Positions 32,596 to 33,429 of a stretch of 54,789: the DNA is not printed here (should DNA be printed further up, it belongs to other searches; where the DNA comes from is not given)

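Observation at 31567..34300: aGPT-Pplase-like domain fused to DUF1643, followed by a freshly duplicated stand-alone copy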

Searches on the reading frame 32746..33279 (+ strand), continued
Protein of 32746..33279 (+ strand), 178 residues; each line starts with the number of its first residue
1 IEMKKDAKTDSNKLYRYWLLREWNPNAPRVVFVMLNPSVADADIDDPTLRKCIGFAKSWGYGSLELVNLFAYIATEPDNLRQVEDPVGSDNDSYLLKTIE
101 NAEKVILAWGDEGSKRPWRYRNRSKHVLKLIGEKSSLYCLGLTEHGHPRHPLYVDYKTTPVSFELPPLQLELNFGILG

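Call 92: find_related_loci(query=window:32746-33279:+, collection=metagenome_contigs, flank=4000)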
Query window:32746-33279:+ (178 aa) in metagenome_contigs; peptide patterns used: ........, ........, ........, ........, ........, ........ (x = any residue, [..] = any of these).
450 stretches matched a pattern; 2 encode a relative of the query (tblastn E <= 1e-3); 2 distinct loci.
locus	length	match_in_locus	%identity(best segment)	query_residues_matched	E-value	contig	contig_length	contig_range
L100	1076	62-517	44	1-154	4e-41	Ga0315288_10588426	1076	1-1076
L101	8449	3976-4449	39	3-164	5e-35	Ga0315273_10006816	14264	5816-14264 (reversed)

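Call 100: search_dna_similar(query=window:32746-33279:+, collection=phages, mode=protein, max_rows=30, max_evalue=0.001)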
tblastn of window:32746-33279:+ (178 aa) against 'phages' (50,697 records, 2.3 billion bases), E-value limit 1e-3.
Records with a match: 154; places in all: 154; records where one place covers at least 80% of the query: 106.
Best place of each record, by identity: <60% 154.
By first word of the organism name: Pseudomonas 72; Caulobacter 30; Brevundimonas 8; Bacteriophage 8; Mycobacterium 7; Stenotrophomonas 6; Rhizobium 5; Roseobacter 4; Gordonia 3; Bacillus 2; and 8 more.
By host as written in the record: Pseudomonas aeruginosa 32; - 13; Pseudomonas sp. 11; Caulobacter vibrioides CB15 11; Pseudomonas aeruginosa PAO1 6; Caulobacter crescentus 6; Caulobacter crescentus NA1000 6; Caulobacter vibrioides 6; and 36 more.
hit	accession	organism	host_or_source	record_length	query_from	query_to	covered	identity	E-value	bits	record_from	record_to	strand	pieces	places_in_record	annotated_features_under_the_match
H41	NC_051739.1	Mycobacterium phage Purky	Mycobacterium smegmatis mc#155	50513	15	167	86%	47.1%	4e-39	146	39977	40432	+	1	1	59: DUF1643 domain-containing protein | 60: hypothetical protein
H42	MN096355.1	Mycobacterium phage Purky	Mycobacterium smegmatis mc#155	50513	15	167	86%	47.1%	4e-39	146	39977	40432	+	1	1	59: hypothetical protein | 60: hypothetical protein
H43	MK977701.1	Mycobacterium phage Cracklewink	Mycobacterium smegmatis mc#155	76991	15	166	85%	46.1%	2e-34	132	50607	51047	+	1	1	77: hypothetical protein | 78: hypothetical protein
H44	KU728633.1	Mycobacterium phage Bipper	Mycobacterium smegmatis mc2 155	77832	15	166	85%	46.1%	3e-34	132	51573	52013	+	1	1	78: hypothetical protein | 79: hypothetical protein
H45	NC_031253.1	Mycobacterium phage Bipper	Mycobacterium smegmatis mc2 155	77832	15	166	85%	46.1%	3e-34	132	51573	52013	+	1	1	78: hypothetical protein | 79: hypothetical protein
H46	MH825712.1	Microbacterium phage ValentiniPuff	Microbacterium paraoxydans NRRL B-14843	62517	6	154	84%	45.7%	1e-32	127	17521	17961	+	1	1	28: hypothetical protein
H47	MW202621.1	Caudoviricetes sp.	Manatee Spring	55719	3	166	92%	40.9%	2e-28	115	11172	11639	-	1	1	hypothetical protein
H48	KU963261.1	Gordonia phage BetterKatz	Gordonia terrae 3612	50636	7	163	88%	41.8%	3e-32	126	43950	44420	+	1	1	69: hypothetical protein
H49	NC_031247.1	Gordonia phage BetterKatz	Gordonia terrae 3612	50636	7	163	88%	41.8%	3e-32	126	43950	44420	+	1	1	69: hypothetical protein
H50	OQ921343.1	Bacillus phage SPbetaL3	Bacillus subtilis BEST7003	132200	6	163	89%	41.5%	1e-36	139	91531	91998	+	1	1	hypothetical protein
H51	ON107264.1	Bacillus phage BUCT083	Bacillus subtilis subsp. subtilis str. ...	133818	6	163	89%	41.5%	1e-36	139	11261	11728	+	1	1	DUF1643 domain-containing protein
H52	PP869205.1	Pseudomonas phage PA_L9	Pseudomonas aeruginosa (clinical ...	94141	14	158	81%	44.9%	8e-27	111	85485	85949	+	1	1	PAL9_114: hypothetical protein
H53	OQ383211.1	Pseudomonas phage UF_RH6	Pseudomonas aeruginosa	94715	14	158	81%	44.9%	8e-27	111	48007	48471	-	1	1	hypothetical protein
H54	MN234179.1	Gordonia phage Pipp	Gordonia terrae 3612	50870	15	167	86%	42.3%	6e-27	111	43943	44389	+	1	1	71: hypothetical protein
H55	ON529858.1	Brevundimonas phage vB_BgoS-Bajun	Brevundimonas goettingensis LVF2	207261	2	154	86%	42.1%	7e-33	128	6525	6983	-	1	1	hypothetical protein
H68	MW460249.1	Pseudomonas phage Itty13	Pseudomonas aeruginosa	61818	15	163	84%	42.3%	8e-27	111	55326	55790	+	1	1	hypothetical protein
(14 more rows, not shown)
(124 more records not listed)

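Call 101: get_annotated_region(hit=H68, flank=20000)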
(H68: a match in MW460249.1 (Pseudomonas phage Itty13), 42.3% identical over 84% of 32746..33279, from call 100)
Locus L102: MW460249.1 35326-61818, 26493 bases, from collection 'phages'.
description: Pseudomonas phage Itty13, complete genome.
organism: Pseudomonas phage Itty13 (NCBI taxid 2805750)
taxonomy: Viruses; Duplodnaviria; Heunggongvirae; Uroviricota; Caudoviricetes; Ittyvirus; Ittyvirus itty13
host: Pseudomonas aeruginosa; source: sewage sample; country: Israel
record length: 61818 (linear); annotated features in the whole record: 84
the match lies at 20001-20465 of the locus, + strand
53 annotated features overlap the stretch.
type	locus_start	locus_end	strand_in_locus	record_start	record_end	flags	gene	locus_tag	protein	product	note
CDS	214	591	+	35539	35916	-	-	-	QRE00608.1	hypothetical protein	-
CDS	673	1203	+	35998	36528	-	-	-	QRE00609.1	hypothetical protein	-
CDS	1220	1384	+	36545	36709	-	-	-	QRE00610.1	hypothetical protein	-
CDS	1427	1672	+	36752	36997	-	-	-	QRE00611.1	hypothetical protein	-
CDS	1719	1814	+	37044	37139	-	-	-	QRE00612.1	hypothetical protein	-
CDS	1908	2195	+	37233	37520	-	-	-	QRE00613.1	hypothetical protein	-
CDS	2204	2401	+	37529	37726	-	-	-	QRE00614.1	hypothetical protein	-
CDS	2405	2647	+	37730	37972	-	-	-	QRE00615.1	hypothetical protein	-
CDS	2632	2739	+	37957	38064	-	-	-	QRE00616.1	hypothetical protein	-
CDS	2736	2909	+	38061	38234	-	-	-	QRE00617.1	hypothetical protein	-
CDS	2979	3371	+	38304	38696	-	-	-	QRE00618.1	hypothetical protein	-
CDS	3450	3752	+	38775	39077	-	-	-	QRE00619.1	hypothetical protein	-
CDS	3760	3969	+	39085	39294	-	-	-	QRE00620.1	hypothetical protein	-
CDS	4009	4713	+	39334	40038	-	-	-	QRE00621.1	hypothetical protein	-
CDS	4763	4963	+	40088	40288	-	-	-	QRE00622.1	hypothetical protein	-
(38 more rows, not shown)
